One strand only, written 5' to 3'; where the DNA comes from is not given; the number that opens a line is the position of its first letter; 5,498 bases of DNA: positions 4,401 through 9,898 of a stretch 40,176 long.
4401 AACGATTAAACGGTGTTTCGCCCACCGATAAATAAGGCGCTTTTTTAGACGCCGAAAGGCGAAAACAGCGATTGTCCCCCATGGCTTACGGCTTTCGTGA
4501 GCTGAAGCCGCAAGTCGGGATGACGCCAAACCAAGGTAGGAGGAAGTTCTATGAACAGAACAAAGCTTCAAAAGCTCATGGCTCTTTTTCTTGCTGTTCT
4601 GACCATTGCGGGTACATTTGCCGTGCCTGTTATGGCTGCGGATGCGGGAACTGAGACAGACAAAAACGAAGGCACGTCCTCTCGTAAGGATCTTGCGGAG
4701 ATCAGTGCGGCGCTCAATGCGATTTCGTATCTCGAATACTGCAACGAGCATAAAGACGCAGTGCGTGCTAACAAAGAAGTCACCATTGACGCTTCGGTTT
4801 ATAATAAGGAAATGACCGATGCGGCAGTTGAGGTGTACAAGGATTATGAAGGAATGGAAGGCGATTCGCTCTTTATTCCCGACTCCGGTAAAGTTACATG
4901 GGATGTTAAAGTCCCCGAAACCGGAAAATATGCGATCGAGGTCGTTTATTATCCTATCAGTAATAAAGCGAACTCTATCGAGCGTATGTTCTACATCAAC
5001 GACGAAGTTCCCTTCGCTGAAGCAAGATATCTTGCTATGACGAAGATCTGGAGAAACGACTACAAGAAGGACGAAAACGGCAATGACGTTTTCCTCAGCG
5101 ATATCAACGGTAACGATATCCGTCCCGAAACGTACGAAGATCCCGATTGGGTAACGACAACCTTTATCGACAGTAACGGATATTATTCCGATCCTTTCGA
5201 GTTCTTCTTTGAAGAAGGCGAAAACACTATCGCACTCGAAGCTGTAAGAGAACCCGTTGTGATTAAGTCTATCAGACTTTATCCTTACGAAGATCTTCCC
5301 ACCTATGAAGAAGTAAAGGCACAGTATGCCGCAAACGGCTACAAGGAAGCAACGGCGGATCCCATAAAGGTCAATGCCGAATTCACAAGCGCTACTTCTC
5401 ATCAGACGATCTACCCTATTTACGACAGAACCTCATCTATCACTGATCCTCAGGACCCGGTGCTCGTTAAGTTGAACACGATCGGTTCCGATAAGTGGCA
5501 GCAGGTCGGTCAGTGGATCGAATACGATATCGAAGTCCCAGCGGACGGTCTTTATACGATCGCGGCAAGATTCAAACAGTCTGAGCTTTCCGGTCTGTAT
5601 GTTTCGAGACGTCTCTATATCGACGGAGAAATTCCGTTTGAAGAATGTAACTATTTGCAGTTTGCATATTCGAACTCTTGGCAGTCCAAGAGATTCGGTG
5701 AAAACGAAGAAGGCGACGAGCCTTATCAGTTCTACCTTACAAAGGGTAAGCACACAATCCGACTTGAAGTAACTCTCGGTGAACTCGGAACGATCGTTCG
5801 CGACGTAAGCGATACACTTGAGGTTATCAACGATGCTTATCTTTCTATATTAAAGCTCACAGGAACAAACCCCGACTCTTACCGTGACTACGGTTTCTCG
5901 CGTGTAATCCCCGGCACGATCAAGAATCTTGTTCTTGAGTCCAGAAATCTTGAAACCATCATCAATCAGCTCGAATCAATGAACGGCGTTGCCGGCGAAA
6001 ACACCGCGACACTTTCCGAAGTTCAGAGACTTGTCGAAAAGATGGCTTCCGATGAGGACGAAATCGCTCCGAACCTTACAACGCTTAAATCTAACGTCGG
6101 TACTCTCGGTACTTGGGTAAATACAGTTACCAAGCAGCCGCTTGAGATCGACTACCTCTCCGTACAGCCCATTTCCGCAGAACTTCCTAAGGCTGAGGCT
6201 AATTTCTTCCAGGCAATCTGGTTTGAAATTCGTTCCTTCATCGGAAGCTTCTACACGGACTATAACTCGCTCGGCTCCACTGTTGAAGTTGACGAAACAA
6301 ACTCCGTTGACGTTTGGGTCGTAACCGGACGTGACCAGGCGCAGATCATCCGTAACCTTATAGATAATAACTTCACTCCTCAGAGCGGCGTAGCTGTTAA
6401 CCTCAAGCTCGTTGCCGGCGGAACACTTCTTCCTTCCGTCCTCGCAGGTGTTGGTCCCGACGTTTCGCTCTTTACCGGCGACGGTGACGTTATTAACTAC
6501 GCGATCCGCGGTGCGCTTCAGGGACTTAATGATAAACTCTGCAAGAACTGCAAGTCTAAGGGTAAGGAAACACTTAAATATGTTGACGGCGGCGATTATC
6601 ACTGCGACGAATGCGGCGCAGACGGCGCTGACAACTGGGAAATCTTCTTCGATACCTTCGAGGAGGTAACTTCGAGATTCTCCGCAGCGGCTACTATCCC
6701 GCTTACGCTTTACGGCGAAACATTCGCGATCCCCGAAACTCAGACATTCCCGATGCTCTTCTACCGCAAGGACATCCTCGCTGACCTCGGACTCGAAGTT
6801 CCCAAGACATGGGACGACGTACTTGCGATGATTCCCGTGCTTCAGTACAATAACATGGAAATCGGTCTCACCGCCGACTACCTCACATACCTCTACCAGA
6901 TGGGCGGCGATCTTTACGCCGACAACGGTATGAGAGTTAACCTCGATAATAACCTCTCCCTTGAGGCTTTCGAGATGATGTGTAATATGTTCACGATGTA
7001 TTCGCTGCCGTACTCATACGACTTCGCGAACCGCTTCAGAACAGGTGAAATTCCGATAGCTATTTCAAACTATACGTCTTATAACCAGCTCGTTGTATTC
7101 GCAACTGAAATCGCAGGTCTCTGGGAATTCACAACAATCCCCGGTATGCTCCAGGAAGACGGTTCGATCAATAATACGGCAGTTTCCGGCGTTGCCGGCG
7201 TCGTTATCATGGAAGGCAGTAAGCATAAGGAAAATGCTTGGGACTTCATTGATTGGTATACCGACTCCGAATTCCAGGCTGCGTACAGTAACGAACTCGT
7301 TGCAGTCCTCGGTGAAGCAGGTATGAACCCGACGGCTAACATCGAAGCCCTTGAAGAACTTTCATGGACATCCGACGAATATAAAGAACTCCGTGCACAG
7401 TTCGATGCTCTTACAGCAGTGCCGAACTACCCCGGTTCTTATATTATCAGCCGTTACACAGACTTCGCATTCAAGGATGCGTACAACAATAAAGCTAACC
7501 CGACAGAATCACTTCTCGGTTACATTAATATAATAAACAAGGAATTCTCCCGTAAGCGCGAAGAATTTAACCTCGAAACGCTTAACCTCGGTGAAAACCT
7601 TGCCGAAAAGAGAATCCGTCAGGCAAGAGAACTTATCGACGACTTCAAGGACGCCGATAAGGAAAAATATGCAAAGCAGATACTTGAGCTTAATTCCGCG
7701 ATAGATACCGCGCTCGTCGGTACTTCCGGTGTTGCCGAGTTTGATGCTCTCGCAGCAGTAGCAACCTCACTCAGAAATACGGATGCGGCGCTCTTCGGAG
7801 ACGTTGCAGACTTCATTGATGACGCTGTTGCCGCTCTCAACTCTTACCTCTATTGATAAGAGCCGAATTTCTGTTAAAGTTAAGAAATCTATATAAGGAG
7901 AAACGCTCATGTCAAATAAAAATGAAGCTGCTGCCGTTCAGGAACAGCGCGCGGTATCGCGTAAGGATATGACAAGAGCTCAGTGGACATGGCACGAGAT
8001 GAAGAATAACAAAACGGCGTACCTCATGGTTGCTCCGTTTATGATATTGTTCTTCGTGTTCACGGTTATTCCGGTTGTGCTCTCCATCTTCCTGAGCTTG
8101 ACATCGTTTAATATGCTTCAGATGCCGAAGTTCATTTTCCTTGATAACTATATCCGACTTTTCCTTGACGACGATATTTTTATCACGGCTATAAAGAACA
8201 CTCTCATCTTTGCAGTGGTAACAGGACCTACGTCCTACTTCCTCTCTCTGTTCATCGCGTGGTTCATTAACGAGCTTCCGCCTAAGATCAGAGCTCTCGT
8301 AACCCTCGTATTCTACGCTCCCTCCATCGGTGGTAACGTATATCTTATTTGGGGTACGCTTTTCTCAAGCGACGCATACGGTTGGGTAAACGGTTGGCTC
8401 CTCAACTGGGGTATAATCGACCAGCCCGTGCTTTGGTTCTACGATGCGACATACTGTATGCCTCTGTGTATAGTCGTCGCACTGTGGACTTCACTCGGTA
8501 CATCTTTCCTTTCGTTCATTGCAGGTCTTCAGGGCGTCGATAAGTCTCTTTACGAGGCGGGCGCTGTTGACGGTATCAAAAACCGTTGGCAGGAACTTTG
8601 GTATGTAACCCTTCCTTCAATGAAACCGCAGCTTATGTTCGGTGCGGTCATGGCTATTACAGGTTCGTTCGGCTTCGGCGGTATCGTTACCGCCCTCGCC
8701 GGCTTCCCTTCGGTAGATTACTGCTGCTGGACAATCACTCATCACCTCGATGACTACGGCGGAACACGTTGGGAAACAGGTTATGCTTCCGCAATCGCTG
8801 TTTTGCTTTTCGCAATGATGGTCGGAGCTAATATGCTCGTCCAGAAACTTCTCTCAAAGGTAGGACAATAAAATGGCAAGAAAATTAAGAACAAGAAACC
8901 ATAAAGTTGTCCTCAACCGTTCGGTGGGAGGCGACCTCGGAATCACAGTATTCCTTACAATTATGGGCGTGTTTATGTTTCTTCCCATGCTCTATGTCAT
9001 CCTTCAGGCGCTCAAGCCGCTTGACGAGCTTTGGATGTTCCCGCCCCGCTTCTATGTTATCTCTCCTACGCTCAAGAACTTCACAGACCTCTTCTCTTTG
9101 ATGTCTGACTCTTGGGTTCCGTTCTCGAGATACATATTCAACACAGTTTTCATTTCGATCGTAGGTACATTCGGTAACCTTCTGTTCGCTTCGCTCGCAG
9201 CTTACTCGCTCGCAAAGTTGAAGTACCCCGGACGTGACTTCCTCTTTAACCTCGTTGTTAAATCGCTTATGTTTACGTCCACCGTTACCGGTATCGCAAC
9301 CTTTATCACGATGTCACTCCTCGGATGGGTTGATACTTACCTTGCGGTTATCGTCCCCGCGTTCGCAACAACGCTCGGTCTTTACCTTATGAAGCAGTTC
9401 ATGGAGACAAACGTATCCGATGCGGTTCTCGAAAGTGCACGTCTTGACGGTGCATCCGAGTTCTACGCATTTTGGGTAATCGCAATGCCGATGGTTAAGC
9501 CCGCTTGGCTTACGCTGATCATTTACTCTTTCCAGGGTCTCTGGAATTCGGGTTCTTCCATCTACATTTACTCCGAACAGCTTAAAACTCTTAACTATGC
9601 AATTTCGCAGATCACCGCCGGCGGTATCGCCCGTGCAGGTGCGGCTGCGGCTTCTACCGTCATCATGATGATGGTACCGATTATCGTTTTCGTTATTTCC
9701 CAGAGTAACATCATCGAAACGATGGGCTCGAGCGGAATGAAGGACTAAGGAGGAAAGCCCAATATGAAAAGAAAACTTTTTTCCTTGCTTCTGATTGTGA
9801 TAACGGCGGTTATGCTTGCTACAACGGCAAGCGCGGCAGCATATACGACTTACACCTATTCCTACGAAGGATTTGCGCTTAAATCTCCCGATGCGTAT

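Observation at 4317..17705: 13-kb seven-gene operon: giant CBM-fused SBP, two ABC permease pairs, NHL-Yip1 fusion and a DUF5696-like giant secreted protein, with no ATPase or regulator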

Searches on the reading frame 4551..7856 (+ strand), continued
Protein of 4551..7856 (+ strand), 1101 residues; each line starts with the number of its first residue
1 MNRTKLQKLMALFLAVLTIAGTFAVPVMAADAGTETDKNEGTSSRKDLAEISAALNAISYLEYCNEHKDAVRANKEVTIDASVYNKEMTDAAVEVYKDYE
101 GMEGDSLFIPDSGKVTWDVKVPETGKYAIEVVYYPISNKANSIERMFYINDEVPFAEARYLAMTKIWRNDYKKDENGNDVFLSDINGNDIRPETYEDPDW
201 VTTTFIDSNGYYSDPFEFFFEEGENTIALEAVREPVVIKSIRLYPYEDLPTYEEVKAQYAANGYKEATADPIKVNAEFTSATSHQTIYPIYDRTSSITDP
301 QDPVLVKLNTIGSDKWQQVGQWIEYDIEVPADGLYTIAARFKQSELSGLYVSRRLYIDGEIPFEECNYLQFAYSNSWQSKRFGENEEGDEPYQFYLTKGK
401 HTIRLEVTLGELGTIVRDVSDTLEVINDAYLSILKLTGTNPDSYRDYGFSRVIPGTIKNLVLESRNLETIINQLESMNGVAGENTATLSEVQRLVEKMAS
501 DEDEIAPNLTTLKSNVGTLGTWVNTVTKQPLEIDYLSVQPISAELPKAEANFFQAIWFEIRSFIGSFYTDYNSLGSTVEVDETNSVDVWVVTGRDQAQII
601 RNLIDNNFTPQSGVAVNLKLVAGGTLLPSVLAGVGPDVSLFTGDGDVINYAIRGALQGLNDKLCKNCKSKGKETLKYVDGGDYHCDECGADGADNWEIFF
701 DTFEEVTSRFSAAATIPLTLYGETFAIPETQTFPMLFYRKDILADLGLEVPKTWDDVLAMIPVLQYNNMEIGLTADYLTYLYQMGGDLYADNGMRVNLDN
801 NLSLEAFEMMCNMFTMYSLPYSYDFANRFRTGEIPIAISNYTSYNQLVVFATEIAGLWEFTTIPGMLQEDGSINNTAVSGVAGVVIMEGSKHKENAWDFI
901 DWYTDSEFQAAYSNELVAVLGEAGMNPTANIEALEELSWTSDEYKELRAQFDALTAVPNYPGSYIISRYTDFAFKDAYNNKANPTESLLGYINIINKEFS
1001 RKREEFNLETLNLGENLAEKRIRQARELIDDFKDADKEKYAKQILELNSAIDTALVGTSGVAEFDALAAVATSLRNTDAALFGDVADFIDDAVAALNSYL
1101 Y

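Call 46: search_protein_families(library=pfam, proteins=[P0136, P0141, P0148, P0161, P0168, P0185, P0198, P0211, P0233], max_evalue=0.01)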
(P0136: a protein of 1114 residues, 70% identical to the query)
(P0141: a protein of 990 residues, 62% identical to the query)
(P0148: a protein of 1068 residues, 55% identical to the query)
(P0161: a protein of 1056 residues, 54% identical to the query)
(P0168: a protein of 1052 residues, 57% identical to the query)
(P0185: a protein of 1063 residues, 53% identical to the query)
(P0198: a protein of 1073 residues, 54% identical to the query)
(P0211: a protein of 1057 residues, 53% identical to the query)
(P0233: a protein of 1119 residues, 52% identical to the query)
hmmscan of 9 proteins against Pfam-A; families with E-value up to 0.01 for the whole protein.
P0136 (1114 aa): 2 families
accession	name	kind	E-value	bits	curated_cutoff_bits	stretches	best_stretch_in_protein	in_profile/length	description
PF01547.30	SBP_bac_1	-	2e-15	58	26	1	735-922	101-304/307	Bacterial extracellular solute-binding protein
PF16990.11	CBM_35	-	0.0042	17.8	28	0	115-176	22-84/121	Carbohydrate binding module (family 35)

P0141 (990 aa): 3 families
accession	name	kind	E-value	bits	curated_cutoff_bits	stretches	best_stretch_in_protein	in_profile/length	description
PF13416.11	SBP_bac_8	-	7.8e-20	72.2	27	1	615-865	26-254/279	Bacterial extracellular solute-binding protein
PF01547.30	SBP_bac_1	-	1.1e-17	65.4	26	1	590-860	9-306/307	Bacterial extracellular solute-binding protein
PF25275.1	Golvesin_C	-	7.9e-05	23.2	31.6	0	99-143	25-69/132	Golvesin C-terminal domain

P0148 (1068 aa): 3 families
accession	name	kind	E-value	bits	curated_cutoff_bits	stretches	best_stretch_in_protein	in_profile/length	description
PF01547.30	SBP_bac_1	-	6.4e-18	66.2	26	1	615-881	34-302/307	Bacterial extracellular solute-binding protein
PF25275.1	Golvesin_C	-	1.1e-05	25.9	31.6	1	110-142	38-70/132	Golvesin C-terminal domain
PF03944.20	Endotoxin_C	-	0.0023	18.7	21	1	89-155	12-82/142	delta endotoxin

P0161 (1056 aa): 3 families
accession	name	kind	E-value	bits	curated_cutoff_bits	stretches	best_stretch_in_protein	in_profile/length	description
PF01547.30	SBP_bac_1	-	4.6e-16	60.1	26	1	582-874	11-305/307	Bacterial extracellular solute-binding protein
PF25275.1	Golvesin_C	-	1.9e-05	25.2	31.6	0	103-137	38-72/132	Golvesin C-terminal domain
PF16990.11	CBM_35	-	0.00075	20.2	28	0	96-146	25-73/121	Carbohydrate binding module (family 35)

P0168 (1052 aa): 3 families
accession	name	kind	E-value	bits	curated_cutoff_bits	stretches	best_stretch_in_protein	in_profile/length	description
PF01547.30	SBP_bac_1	-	7.4e-23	82.4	26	1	595-870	8-304/307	Bacterial extracellular solute-binding protein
PF25275.1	Golvesin_C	-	1.7e-06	28.6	31.6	1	74-142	2-70/132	Golvesin C-terminal domain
PF17829.7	GH115_C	-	2.6e-05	24.6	24.1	1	281-425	27-168/172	Glycosyl hydrolase family 115 C-terminal domain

P0185 (1063 aa): 5 families
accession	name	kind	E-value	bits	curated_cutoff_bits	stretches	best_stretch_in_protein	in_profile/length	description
PF01547.30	SBP_bac_1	-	1.7e-14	55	26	1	598-876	22-302/307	Bacterial extracellular solute-binding protein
PF13416.11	SBP_bac_8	-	1.9e-14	54.6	27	1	682-885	71-254/279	Bacterial extracellular solute-binding protein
PF17829.7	GH115_C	-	1.1e-05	25.8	24.1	0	260-390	15-145/172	Glycosyl hydrolase family 115 C-terminal domain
PF25275.1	Golvesin_C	-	0.00026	21.5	31.6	0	92-139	29-72/132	Golvesin C-terminal domain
PF16990.11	CBM_35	-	0.00073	20.3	28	0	86-136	11-65/121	Carbohydrate binding module (family 35)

P0198 (1073 aa): 3 families
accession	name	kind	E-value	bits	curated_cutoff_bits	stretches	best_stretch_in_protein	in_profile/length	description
PF03422.21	CBM_6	-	3.6e-06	27.7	28.9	0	85-186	8-111/125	Carbohydrate binding module (family 6)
PF16990.11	CBM_35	-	3.5e-05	24.6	28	0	95-149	21-73/121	Carbohydrate binding module (family 35)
PF25275.1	Golvesin_C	-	0.0024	18.4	31.6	0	106-138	38-70/132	Golvesin C-terminal domain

P0211 (1057 aa): 4 families
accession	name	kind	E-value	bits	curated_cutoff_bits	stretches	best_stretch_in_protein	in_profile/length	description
PF01547.30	SBP_bac_1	-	2e-16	61.3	26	1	580-875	9-306/307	Bacterial extracellular solute-binding protein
PF13416.11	SBP_bac_8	-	2.7e-15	57.3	27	1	664-894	70-266/279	Bacterial extracellular solute-binding protein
PF16990.11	CBM_35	-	2e-05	25.3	28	1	97-151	26-82/121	Carbohydrate binding module (family 35)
PF25275.1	Golvesin_C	-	2.3e-05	24.9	31.6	0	102-135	37-70/132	Golvesin C-terminal domain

P0233 (1119 aa): 3 families
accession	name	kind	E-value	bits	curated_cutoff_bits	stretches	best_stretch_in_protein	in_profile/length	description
PF13416.11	SBP_bac_8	-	1.9e-17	64.4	27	1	729-956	63-266/279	Bacterial extracellular solute-binding protein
PF16990.11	CBM_35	-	9.6e-06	26.3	28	0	352-413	22-85/121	Carbohydrate binding module (family 35)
PF25275.1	Golvesin_C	-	0.0016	18.9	31.6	0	166-194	42-70/132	Golvesin C-terminal domain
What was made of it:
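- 4551..7856 (+): g1: 1101-aa extracytoplasmic binding protein. Signal peptide (aa 1-29, no lipobox Cys). Two CBM6/35-like β-sandwiches (aa 77-244 and 272-408). Four-helix bundle (aa 412-527). CUT1-type solute-binding domain (aa 532-1000). Helical C-terminal domain (aa 1017-1098). Sub-threshold CBM hits in homologues (call 46).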

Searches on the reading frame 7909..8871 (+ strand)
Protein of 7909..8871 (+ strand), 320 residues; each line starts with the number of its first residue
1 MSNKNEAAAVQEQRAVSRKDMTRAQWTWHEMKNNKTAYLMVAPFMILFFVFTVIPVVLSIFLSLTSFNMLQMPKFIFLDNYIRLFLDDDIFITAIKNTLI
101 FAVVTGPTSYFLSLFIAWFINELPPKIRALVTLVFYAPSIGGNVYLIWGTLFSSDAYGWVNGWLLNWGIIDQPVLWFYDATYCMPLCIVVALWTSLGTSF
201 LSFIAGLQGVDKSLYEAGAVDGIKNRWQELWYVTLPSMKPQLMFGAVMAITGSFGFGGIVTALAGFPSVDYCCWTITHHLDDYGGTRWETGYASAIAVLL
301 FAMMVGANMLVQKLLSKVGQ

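Call 3: search_protein_families(library=pfam, proteins=[window:7909-8871:+], max_evalue=0.01)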
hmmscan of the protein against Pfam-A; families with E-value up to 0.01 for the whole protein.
window:7909-8871:+ (320 aa): 1 family
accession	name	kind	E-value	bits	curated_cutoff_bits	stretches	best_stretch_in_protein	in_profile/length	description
PF00528.27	BPD_transp_1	-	0.00011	22.4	26.4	1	100-309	24-173/184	Binding-protein-dependent transport system inner membrane component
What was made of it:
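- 7909..8871 (+): g2: MalF/UgpA-like ABC permease of pair 1. BPD_transp_1 (call 3).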

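Call 6: search_protein_families(library=ncbifam, proteins=[window:7909-8871:+], max_evalue=0.001)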
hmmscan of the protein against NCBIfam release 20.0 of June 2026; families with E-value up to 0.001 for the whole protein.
window:7909-8871:+ (320 aa): 10 families
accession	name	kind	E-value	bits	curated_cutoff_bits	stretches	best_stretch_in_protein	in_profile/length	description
NF007852.0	PRK10561.1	equivalog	1.2e-13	51.6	335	1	33-301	10-274/295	sn-glycerol-3-phosphate ABC transporter permease UgpA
NF007044.0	PRK09497.1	equivalog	1.2e-13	51.2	348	1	39-317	10-280/285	spermidine/putrescine ABC transporter permease PotB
NF040931.1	ABC_arch_GlcT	equivalog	4.8e-09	36.2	360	1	41-248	2-206/278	glucose ABC transporter permease GlcT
NF007963.0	PRK10683.1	equivalog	1.7e-08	34.2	489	1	37-310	41-304/317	putrescine ABC transporter permease PotH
TIGR02139.1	permease_CysT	equivalog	2.2e-07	30.8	246.1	1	50-311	10-259/265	sulfate ABC transporter permease subunit CysT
TIGR00969.1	3a0106s02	subfamily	4e-07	29.8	240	1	45-305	24-260/272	sulfate ABC transporter permease subunit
TIGR02140.1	permease_CysW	equivalog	5.2e-06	26.1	329.1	1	71-305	26-248/261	sulfate ABC transporter permease subunit CysW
NF043074.1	MMSYN1_0196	equivalog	2e-05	24.1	350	0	34-129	7-101/277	spermidine/putrescine ABC transporter permease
NF008208.0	PRK10971.1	equivalog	0.00018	21.1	415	1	53-266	21-221/277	sulfate/thiosulfate ABC transporter permease CysT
TIGR01581.1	Mo_ABC_porter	hypoth_equivalog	0.00029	20.4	210.3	1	92-266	28-184/225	ABC transporter permease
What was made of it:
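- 7909..8871 (+): UgpA-like (call 6).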

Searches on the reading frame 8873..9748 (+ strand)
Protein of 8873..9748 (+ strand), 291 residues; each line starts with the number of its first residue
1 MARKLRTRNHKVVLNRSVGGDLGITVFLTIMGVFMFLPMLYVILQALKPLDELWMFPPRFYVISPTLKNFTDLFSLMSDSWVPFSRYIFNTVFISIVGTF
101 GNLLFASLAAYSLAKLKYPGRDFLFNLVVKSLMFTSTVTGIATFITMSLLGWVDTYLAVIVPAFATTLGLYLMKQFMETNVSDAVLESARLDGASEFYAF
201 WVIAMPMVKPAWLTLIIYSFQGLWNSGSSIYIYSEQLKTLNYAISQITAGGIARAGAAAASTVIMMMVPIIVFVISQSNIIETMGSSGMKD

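Call 3: search_protein_families(library=pfam, proteins=[window:8873-9748:+], max_evalue=0.01)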
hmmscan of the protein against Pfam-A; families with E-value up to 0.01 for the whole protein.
window:8873-9748:+ (291 aa): 1 family
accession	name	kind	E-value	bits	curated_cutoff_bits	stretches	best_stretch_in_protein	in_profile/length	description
PF00528.27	BPD_transp_1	-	3.9e-08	33.7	26.4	1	109-278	8-176/184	Binding-protein-dependent transport system inner membrane component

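Call 6: search_protein_families(library=ncbifam, proteins=[window:8873-9748:+], max_evalue=0.001)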
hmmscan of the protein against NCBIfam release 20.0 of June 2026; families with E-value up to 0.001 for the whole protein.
window:8873-9748:+ (291 aa): 9 families
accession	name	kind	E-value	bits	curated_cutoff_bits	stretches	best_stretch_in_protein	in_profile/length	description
NF008210.0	PRK10973.1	equivalog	2.1e-17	63.7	297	1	28-281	15-273/281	sn-glycerol-3-phosphate ABC transporter permease UgpE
NF040932.1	ABC_arch_GlcU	equivalog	3.2e-14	53.2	340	1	26-278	7-258/272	glucose ABC transporter permease GlcU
NF008231.0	PRK10998.1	equivalog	5.7e-13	49.1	261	1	81-291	78-296/296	maltose ABC transporter permease MalG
TIGR02141.1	modB_ABC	equivalog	2.5e-06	27.3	182.6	1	92-272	4-199/208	molybdate ABC transporter permease subunit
TIGR02139.1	permease_CysT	equivalog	7.1e-05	22.5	246.1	0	57-279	23-256/265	sulfate ABC transporter permease subunit CysT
NF006939.0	PRK09421.1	equivalog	0.00019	20.9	262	0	92-277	16-218/230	molybdate ABC transporter permease subunit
TIGR01097.1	PhnE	equivalog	0.0002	21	216.7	1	67-220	36-192/252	phosphonate ABC transporter, permease protein PhnE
NF007047.0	PRK09500.1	equivalog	0.00056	19.6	326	0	86-278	58-250/257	spermidine/putrescine ABC transporter permease PotC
TIGR01581.1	Mo_ABC_porter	hypoth_equivalog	0.00071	19.1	210.3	0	92-272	27-222/225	ABC transporter permease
